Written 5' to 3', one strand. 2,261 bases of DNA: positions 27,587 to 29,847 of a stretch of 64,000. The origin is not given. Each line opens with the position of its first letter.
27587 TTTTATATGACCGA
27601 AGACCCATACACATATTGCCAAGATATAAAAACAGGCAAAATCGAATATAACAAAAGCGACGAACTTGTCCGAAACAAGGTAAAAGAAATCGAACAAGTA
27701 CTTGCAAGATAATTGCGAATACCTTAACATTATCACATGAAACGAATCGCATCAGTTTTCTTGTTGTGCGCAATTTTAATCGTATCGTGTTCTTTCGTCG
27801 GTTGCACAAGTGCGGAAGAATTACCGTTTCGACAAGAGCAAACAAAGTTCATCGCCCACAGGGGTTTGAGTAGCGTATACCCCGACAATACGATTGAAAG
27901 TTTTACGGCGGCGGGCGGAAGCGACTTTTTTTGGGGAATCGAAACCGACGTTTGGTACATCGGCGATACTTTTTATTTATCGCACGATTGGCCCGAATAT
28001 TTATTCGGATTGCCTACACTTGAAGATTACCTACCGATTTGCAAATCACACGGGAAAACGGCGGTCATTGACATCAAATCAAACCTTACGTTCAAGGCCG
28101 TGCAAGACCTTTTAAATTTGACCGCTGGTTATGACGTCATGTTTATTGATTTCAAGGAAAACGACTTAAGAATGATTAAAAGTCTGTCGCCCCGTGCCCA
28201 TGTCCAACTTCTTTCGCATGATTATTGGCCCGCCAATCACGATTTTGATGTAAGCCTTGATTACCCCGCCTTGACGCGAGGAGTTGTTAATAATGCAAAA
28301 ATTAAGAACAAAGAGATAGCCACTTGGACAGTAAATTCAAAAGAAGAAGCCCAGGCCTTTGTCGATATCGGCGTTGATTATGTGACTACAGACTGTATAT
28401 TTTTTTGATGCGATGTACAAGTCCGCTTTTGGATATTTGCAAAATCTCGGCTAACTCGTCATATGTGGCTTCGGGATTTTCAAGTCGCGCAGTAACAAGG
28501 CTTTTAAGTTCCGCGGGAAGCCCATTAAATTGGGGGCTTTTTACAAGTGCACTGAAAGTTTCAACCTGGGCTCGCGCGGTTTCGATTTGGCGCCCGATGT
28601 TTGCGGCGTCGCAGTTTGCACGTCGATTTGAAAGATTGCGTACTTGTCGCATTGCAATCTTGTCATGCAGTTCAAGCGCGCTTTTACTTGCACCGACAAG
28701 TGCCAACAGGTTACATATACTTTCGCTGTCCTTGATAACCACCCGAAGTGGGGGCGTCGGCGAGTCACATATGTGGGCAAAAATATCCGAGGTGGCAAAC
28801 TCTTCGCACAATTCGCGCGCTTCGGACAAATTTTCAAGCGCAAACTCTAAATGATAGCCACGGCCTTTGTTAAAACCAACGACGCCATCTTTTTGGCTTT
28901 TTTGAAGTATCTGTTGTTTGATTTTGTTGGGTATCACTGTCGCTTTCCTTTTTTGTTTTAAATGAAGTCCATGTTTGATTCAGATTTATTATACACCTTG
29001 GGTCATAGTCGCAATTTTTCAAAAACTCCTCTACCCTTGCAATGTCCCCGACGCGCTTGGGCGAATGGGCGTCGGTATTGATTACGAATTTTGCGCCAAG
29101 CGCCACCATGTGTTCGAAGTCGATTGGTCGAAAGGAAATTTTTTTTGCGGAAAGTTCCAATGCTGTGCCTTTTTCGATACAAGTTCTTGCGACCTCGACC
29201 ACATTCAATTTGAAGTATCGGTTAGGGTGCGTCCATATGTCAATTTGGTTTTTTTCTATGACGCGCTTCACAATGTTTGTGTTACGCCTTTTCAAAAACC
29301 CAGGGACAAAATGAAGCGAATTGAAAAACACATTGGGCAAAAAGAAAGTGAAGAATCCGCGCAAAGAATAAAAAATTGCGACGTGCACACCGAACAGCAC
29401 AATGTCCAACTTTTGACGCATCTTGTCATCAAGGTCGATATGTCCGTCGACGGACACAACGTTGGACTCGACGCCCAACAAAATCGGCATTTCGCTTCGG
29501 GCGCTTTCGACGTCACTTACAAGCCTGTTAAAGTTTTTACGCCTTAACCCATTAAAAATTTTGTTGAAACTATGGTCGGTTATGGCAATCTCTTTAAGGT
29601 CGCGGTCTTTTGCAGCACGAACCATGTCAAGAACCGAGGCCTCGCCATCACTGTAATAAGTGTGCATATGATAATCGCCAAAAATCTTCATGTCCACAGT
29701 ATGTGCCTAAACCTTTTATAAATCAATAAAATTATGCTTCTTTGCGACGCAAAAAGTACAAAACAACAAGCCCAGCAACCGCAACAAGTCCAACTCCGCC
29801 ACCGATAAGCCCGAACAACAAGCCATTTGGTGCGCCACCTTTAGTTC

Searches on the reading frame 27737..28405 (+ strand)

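Call 49: search_protein_families(library=pfam, proteins=[window:27737-28405:+], max_evalue=0.00001)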
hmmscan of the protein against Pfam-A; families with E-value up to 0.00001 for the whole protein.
window:27737-28405:+ (223 aa): 1 family
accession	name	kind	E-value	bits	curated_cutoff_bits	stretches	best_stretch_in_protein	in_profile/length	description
PF03009.23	GDPD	-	2e-11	44.9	23.6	0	122-219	128-240/244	Glycerophosphoryl diester phosphodiesterase family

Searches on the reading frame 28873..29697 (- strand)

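Call 49: search_protein_families(library=pfam, proteins=[window:28873-29697:-], max_evalue=0.00001)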
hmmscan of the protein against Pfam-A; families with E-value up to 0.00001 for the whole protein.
window:28873-29697:- (275 aa): 1 family
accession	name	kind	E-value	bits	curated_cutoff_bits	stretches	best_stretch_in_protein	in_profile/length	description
PF02811.25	PHP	-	1.6e-11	45.2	26.4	1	8-106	1-94/164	PHP domain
